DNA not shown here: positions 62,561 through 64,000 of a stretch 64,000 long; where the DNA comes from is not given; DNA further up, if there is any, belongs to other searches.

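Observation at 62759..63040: regB 5' end is synonymously recoded to an AT-rich, TTA-saturated sequence while the protein stays conserved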

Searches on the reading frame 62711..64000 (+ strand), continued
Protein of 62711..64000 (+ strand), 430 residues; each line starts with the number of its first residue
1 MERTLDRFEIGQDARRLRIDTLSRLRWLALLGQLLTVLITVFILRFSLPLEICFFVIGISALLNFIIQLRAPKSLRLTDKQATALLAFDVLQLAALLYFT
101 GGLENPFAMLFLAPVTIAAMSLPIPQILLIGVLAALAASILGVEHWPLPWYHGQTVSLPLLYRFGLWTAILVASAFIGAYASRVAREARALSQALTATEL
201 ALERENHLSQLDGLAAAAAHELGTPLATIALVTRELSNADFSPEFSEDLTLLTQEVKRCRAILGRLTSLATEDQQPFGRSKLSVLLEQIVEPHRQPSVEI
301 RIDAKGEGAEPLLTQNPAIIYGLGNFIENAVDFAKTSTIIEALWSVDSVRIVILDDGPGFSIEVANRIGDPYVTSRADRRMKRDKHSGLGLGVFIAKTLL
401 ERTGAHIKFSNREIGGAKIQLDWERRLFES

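Call 31: find_related_loci(query=P0001, collection=metagenome_contigs, flank=2500)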
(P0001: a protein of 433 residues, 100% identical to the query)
Query P0001 (433 aa) in metagenome_contigs; peptide patterns used: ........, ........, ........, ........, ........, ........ (x = any residue, [..] = any of these).
229 stretches matched a pattern; 93 encode a relative of the query (tblastn E <= 1e-3); the best 80 are kept; 80 distinct loci.
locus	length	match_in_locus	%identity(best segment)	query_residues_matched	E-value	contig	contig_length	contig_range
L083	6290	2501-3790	68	1-430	0e+0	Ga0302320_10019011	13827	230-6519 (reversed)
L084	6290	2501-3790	68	1-430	0e+0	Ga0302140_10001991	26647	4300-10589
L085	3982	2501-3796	69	1-432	0e+0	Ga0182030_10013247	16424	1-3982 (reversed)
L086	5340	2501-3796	62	1-432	5e-172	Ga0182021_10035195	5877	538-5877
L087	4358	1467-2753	51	4-430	1e-138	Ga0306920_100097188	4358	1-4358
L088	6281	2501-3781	54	7-429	1e-132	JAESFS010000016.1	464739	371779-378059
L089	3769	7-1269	54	15-429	2e-131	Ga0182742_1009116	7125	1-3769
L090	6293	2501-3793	53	5-429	1e-127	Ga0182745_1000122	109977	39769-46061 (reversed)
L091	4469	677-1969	52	5-429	6e-127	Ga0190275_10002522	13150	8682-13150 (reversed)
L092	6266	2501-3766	54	15-429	5e-126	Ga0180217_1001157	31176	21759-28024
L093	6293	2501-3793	52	5-429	3e-126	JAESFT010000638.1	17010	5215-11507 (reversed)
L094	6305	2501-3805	52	1-429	9e-125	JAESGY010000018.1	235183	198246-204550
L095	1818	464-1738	53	10-429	9e-133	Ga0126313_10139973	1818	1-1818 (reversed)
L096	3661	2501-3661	51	4-390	2e-123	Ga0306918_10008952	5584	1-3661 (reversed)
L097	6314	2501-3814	53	4-429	3e-122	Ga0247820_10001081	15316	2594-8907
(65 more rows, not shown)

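Call 56: search_protein_families(library=pfam, proteins=[L012:1860-2798:-, L038:1322-2896:-, L080:1354-2037:-, L024:1308-2396:-, L009:1270-2448:-, L059:1503-3227:-, L082:8031-8729:+], max_evalue=0.00001)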
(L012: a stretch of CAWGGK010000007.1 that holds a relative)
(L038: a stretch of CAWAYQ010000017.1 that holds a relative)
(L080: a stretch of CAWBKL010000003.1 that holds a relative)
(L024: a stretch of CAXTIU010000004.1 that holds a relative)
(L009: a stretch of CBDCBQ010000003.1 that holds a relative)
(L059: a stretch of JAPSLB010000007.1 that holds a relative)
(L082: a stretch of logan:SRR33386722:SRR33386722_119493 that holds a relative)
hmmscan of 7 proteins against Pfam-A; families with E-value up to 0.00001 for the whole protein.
L012:1860-2798:- (313 aa): 0 families

L038:1322-2896:- (525 aa): 2 families
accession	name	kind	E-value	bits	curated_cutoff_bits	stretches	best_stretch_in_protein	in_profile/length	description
PF00005.33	ABC_tran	-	6.2e-30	105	25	1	24-165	2-137/137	ABC transporter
PF01061.29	ABC2_membrane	-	4.4e-08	33.4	26.9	1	291-479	22-210/211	ABC-2 type transporter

L080:1354-2037:- (228 aa): 0 families

L024:1308-2396:- (363 aa): 2 families
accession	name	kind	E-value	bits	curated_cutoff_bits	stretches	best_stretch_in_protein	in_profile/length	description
PF01061.29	ABC2_membrane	-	2.6e-11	43.9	26.9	1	115-317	13-210/211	ABC-2 type transporter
PF12698.13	ABC2_membrane_3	-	4.5e-07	29.7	31.6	1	174-348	178-344/347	ABC-2 family transporter protein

L009:1270-2448:- (393 aa): 2 families
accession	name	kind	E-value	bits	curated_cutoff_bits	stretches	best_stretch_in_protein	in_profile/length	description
PF01061.29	ABC2_membrane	-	3.7e-13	49.9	26.9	1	148-347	16-210/211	ABC-2 type transporter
PF12698.13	ABC2_membrane_3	-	1e-08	35.1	31.6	1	206-378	180-344/347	ABC-2 family transporter protein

L059:1503-3227:- (575 aa): 1 family
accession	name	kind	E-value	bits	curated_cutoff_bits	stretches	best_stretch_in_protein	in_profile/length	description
PF06850.17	PHB_depo_C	-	5.6e-94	313.8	27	1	373-573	1-201/203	PHB de-polymerase C-terminus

L082:8031-8729:+ (232 aa): 2 families
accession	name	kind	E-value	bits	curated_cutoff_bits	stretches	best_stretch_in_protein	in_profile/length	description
PF00929.31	RNase_T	-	6.2e-39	134.6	24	1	4-163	1-164/164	Exonuclease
PF16473.11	Rv2179c-like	-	9.3e-07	29.2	27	1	3-162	2-172/177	3'-5' exoribonuclease Rv2179c-like domain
